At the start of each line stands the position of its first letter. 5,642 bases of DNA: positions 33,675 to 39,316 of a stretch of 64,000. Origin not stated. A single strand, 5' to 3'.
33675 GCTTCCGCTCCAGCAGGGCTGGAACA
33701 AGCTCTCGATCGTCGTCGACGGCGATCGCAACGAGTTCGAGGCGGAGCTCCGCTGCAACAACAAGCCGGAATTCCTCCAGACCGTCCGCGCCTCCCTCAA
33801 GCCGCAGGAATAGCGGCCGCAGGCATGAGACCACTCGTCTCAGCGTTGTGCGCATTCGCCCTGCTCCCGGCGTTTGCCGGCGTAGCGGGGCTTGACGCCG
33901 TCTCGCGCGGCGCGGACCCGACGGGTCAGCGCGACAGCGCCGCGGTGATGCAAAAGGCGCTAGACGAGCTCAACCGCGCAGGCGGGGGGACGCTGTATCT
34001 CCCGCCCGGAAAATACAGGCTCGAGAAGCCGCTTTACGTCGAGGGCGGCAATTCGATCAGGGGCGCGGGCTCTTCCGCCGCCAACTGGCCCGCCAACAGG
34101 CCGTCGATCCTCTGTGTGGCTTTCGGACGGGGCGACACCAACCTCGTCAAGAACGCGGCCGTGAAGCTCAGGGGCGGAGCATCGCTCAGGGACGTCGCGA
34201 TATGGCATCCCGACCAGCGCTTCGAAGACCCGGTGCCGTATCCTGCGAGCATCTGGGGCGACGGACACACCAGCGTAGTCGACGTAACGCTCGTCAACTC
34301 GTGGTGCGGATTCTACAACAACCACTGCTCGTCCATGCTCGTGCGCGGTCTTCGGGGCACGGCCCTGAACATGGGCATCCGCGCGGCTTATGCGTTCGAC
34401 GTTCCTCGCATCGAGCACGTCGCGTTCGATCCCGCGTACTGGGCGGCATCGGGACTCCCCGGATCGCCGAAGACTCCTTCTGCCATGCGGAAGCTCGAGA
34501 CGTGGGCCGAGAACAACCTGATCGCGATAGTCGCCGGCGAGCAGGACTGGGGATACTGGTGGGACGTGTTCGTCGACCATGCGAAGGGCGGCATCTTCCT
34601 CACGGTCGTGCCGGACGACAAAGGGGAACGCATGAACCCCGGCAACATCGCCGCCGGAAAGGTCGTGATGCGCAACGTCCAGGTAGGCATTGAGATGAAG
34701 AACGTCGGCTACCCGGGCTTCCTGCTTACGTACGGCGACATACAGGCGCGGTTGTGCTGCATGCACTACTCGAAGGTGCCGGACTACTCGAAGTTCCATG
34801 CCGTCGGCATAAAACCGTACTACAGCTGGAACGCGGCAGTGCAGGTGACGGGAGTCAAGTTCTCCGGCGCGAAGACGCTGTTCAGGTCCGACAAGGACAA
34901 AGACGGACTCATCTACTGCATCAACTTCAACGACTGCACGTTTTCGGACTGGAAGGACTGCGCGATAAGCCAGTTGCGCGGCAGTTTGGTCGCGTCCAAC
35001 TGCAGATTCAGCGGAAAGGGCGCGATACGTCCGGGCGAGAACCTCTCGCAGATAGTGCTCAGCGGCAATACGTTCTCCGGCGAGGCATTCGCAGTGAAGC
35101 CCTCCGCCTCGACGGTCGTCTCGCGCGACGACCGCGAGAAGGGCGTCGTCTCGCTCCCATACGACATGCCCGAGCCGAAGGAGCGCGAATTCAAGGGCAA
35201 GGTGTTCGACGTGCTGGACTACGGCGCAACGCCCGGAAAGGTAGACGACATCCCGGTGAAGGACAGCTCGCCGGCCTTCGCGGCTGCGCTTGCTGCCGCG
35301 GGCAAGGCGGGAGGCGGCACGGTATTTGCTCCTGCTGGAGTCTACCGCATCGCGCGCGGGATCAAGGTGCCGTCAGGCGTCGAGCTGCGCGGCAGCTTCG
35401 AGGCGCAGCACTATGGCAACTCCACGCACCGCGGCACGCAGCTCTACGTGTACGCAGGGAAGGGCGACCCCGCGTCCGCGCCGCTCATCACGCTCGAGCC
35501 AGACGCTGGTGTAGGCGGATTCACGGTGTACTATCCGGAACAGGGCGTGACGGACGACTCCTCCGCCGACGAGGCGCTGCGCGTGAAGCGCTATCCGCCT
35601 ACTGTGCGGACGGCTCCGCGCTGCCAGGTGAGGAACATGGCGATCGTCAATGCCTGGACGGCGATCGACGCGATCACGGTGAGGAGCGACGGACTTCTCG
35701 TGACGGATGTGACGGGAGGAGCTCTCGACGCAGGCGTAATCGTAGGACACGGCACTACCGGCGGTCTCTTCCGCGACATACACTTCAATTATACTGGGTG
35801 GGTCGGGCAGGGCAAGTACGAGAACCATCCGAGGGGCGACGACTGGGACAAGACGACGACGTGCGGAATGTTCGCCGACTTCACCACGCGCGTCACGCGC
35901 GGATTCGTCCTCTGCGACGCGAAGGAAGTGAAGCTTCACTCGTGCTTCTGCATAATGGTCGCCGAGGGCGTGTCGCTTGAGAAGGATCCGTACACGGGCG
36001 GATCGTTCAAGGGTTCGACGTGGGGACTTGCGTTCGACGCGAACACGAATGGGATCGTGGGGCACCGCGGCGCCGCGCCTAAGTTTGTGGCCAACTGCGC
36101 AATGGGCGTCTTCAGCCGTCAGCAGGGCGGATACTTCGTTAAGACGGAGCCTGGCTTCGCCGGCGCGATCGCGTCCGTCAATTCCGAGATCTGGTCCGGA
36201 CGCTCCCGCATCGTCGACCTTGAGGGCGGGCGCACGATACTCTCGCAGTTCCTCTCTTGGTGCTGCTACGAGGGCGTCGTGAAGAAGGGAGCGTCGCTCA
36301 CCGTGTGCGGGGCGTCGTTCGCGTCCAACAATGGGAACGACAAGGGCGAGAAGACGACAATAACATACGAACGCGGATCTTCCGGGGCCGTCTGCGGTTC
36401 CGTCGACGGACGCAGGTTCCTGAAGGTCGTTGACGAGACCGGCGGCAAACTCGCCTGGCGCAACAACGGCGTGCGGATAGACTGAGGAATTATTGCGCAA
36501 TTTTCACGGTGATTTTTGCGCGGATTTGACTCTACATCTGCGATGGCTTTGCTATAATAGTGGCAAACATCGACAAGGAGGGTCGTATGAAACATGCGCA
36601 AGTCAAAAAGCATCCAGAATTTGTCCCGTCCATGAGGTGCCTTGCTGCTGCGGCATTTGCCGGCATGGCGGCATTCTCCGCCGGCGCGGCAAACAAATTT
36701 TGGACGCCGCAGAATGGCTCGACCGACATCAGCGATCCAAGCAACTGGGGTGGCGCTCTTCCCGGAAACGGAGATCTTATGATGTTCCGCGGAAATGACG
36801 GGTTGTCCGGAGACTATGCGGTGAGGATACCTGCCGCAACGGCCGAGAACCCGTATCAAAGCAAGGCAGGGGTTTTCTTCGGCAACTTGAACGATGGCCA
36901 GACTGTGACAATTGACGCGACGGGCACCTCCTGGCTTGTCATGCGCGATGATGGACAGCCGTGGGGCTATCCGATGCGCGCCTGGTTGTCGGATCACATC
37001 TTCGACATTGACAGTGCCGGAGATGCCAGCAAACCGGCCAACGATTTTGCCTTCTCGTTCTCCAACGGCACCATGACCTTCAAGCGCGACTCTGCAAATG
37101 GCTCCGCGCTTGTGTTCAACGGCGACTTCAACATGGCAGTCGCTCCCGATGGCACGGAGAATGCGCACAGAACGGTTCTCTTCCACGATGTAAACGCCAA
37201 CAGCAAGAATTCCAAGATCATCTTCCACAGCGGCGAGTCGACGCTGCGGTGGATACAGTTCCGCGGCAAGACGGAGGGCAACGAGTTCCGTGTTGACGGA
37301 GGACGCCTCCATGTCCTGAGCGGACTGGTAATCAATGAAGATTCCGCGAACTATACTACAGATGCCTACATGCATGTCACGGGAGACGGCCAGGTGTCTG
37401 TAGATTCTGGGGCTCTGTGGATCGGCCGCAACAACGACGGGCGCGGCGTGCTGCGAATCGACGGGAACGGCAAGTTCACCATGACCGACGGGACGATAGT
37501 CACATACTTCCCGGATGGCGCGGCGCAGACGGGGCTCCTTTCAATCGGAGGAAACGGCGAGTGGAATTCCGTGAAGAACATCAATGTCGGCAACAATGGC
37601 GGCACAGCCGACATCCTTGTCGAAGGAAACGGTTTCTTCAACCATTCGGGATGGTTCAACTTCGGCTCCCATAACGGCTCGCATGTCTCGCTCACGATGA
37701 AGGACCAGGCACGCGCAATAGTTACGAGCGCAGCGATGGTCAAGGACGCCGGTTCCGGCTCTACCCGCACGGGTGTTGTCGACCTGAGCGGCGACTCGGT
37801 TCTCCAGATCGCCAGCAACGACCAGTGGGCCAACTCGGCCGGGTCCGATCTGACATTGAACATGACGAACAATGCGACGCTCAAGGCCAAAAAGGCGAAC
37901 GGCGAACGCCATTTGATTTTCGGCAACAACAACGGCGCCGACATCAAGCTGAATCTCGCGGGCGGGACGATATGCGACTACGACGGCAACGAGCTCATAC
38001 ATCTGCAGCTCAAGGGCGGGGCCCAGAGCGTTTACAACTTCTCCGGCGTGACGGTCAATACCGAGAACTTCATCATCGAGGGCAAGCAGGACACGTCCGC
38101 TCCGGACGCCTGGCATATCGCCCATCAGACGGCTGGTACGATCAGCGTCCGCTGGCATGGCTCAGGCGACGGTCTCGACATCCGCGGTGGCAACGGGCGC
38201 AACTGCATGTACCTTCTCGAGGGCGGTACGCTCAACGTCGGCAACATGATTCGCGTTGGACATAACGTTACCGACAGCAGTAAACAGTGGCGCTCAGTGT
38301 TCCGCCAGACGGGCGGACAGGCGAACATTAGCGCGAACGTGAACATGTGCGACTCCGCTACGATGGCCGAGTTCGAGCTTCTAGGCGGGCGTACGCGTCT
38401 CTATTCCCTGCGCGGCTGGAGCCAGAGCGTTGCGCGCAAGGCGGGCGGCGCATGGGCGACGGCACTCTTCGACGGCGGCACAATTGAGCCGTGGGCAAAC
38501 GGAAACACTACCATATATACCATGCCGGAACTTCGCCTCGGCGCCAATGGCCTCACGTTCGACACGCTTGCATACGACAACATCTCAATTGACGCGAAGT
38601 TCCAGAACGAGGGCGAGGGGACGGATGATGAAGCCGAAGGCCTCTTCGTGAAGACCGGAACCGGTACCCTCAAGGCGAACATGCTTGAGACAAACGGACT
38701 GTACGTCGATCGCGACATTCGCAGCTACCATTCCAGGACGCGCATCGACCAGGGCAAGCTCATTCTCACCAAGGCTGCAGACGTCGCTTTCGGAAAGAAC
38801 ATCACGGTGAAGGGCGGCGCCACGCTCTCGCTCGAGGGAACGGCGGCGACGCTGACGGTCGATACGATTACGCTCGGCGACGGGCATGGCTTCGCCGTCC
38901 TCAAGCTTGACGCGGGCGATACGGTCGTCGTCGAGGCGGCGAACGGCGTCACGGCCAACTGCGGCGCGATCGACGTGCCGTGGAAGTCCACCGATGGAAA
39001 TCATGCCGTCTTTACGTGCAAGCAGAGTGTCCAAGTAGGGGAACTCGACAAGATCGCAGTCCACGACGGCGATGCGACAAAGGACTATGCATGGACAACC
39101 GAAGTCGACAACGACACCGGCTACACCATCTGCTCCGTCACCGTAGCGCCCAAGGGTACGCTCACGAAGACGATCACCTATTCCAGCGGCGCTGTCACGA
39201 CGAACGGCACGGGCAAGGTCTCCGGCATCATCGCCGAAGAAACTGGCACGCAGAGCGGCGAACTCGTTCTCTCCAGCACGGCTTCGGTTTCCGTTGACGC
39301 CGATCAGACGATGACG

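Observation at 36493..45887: Tandem pair of ~1,500-aa PATR/beta-helix surface proteins with near-identical control region, conserved C-terminal module and a scrambled core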

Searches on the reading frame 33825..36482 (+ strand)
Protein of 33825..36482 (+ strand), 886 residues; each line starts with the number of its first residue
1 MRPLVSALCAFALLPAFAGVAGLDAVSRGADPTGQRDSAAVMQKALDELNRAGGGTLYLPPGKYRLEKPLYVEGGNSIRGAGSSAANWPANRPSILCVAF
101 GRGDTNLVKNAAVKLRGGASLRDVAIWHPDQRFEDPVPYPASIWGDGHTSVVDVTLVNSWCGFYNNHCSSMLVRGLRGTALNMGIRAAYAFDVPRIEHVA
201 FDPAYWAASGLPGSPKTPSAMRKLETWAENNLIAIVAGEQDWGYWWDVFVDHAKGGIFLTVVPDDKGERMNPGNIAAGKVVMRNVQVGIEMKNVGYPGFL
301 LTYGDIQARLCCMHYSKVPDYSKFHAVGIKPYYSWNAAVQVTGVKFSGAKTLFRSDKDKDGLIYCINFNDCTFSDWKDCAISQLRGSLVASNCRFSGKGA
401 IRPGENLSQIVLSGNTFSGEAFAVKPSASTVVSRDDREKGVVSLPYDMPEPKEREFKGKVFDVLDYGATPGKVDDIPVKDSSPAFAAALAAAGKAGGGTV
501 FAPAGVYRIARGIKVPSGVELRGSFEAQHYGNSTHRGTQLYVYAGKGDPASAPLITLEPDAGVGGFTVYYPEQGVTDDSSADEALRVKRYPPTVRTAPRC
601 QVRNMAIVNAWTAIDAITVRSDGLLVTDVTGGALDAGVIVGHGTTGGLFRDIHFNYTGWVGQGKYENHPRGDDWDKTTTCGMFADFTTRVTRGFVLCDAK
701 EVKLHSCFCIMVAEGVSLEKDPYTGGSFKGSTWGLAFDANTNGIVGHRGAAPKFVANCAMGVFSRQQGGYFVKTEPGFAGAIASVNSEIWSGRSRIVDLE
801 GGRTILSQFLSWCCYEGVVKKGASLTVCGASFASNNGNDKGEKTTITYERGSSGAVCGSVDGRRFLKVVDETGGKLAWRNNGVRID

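Call 7: search_protein_families(library=pfam, proteins=[window:33825-36482:+], max_evalue=0.01)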
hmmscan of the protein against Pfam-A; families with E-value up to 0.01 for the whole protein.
window:33825-36482:+ (886 aa): 1 family
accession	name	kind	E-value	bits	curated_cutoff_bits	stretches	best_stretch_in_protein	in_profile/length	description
PF12708.12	Pect-lyase_RHGA_epim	-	1.5e-16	61.3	27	2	27-86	6-66/213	Rhamnogalacturonase A/epimerase, pectate lyase-like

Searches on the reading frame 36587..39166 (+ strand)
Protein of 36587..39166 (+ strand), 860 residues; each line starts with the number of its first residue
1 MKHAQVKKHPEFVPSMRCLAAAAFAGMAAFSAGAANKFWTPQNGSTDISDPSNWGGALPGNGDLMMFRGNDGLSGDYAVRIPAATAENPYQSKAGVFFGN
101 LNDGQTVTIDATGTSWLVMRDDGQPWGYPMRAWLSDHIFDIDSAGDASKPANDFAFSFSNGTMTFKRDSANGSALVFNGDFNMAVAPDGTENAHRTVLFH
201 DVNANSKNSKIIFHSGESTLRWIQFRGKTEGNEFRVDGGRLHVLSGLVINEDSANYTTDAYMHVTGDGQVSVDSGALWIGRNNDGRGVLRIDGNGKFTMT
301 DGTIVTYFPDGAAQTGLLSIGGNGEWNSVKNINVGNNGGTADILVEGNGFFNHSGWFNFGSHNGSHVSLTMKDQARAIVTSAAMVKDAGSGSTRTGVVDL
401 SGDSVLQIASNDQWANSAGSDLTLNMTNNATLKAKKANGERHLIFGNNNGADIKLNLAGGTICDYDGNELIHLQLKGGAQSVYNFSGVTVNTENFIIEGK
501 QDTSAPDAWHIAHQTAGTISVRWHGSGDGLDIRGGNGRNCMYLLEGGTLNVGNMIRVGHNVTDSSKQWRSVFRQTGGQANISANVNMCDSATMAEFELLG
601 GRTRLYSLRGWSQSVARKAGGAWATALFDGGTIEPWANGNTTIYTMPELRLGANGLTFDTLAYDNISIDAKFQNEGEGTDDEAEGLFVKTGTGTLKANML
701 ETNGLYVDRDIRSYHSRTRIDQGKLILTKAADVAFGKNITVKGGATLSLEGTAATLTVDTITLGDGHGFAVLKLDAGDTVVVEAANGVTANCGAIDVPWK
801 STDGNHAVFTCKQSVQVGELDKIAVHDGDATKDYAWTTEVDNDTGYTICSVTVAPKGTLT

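Call 52: predict_structure(alignment_id=A2)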
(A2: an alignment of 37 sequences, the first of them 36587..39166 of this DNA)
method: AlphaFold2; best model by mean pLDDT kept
length: 860 residues; sequences in the alignment: 37
mean_pLDDT: 91.2   pTM: 0.86
mean pLDDT of the five models: 91.2, 90.5, 90.3, 88.5, 87.6
residues with pLDDT >= 90: 673; 70-90: 139; 50-70: 16; < 50: 32
segments of 3 or more residues with pLDDT < 50: 1-32
pLDDT, mean of each block of 10 residues (from residue 1): 30 35 39 70 76 87 85 77 93 91 91 95 84 90 85 93 94 96 94 93 92 98 94 96 97 90 98 97 95 98 97 97 97 97 98 97 98 98 94 96 98 93 98 95 91 97 94 92 97 93 89 97 74 93 98 92 89 98 93 97 97 91 96 97 95 98 95 95 97 96 83 96 96 97 97 96 93 96 95 95 95 91 93 94 92 91
secondary structure, 60 per line:
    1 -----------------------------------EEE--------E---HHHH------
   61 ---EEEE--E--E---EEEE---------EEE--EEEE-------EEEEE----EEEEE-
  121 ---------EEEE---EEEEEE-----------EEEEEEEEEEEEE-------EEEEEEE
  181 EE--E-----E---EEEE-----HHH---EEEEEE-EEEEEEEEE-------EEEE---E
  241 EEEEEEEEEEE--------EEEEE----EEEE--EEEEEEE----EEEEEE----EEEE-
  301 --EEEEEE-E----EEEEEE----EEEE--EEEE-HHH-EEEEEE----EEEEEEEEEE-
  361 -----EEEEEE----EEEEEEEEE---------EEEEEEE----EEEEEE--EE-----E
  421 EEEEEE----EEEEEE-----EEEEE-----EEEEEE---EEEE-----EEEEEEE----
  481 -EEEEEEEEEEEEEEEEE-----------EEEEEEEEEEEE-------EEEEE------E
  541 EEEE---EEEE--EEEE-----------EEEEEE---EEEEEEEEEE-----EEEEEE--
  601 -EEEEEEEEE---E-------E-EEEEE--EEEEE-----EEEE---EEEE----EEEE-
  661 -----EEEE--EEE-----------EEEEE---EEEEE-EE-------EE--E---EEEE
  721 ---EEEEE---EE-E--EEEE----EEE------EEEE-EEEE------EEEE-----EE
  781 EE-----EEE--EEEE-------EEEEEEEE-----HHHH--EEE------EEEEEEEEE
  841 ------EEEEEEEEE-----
elements in order (helices of 4 or more, strands of 3 or more residues): E36-38 H51-54 E64-67 E77-80 E90-92 E95-98 E106-110 E115-119 E130-133 E137-142 E154-166 E174-182 E195-198 E210-215 E217-225 E233-236 E240-251 E260-264 E269-272 E275-281 E286-291 E296-299 E303-308 E315-320 E325-328 E331-334 E340-345 E350-359 E366-371 E376-384 E394-400 E405-410 E420-426 E431-436 E442-446 E452-457 E461-464 E470-476 E482-498 E510-521 E529-533 E540-544 E548-551 E554-557 E569-574 E578-587 E593-598 E602-610 E624-628 E631-635 E641-644 E648-651 E656-659 E666-669 E672-674 E686-690 E694-698 E717-720 E724-728 E738-741 E746-748 E755-758 E760-763 E770-773 E779-782 E788-790 E793-796 E804-811 H817-820 E823-825 E832-840 E847-855

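Call 59: fold_search(model_id=the predicted structure, library=pdb)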
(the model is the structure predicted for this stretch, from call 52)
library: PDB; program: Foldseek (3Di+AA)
matches with E <= 10: 547; with E <= 0.001: 0
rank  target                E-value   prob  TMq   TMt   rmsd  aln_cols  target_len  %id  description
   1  5j44_A                2.3e-03  0.82  0.25  0.23  20.8      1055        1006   12  Crystal structure of the Secreted Extracellular protein A (SepA) from Shigella flexneri (released 2017-04-12)
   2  3h09_A                5.3e-03  0.35  0.16  0.15  25.4      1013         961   10  The structure of Haemophilus influenzae IgA1 protease (released 2009-04-21)
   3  3syj                  2.1e-02  0.41  0.20  0.19  16.6       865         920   12  Crystal structure of the Haemophilus influenzae Hap adhesin (released 2011-08-24)
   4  3sze                  9.5e-02  0.54  0.28  0.26  14.9       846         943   12  Crystal structure of the passenger domain of the E. coli autotransporter EspP (released 2011-10-12)
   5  7jvi_A                1.2e-01  0.28  0.14  0.23  14.7       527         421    8  Crystal structure of a beta-helix domain retrieved from capybara gut metagenome (released 2021-09-08)
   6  4om9                  1.5e-01  0.21  0.24  0.23  20.2       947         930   10  X-Ray Crystal Structure of the passenger domain of Plasmid encoded toxin, an Autrotansporter Enterotoxin from enteroaggr (released 2014-03-12)
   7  7koh_D                1.5e-01  0.18  0.15  0.21  17.6       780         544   12  Crystal structure of antigen 43 from Escherichia coli EDL933 (released 2022-03-09)
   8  9mne_B                2.1e-01  0.25  0.25  0.23  19.1       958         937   10  Crystal structure of enteropathogenic Escherichia coli EspC (released 2025-10-29)
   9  8e7f                  2.2e-01  0.69  0.12  0.15   9.7       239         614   15  Crystal structure of the autotransporter Ssp from Serratia marcescens. (released 2023-03-08)
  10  7ko9                  2.5e-01  0.25  0.20  0.26  16.6       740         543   12  Crystal structure of antigen 43 from uropathogenic Escherichia coli UTI89 (released 2022-03-09)
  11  9qe7                  4.8e-01  0.10  0.22  0.16  16.8      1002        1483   10  Membrane-distal part of extracellular domain of the Fap2 autotransporter adhesin from Fusobacterium nucleatum ATCC23726 (released 2025-07-30)
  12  4rt6_A                9.5e-01  0.11  0.24  0.25  16.2       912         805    9  Structure of a complex between hemopexin and hemopexin binding protein (released 2016-05-18)
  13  5ke1_A                1.2e+00  0.13  0.13  0.26  12.0       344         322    9  Structure of a C-terminal fragment of the IcsA/VirG passenger-domain (released 2017-03-15)
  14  7dmk_B                3.7e+00  0.01  0.11  0.12  26.0       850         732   12  PL6 alginate lyase BcAlyPL6 (released 2021-10-06)
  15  9ct0_D                4.2e+00  0.04  0.05  0.10   7.4        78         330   12  Native human GABAA receptor of beta2-alpha1-beta2-alpha2-gamma2 assembly (released 2025-01-22)
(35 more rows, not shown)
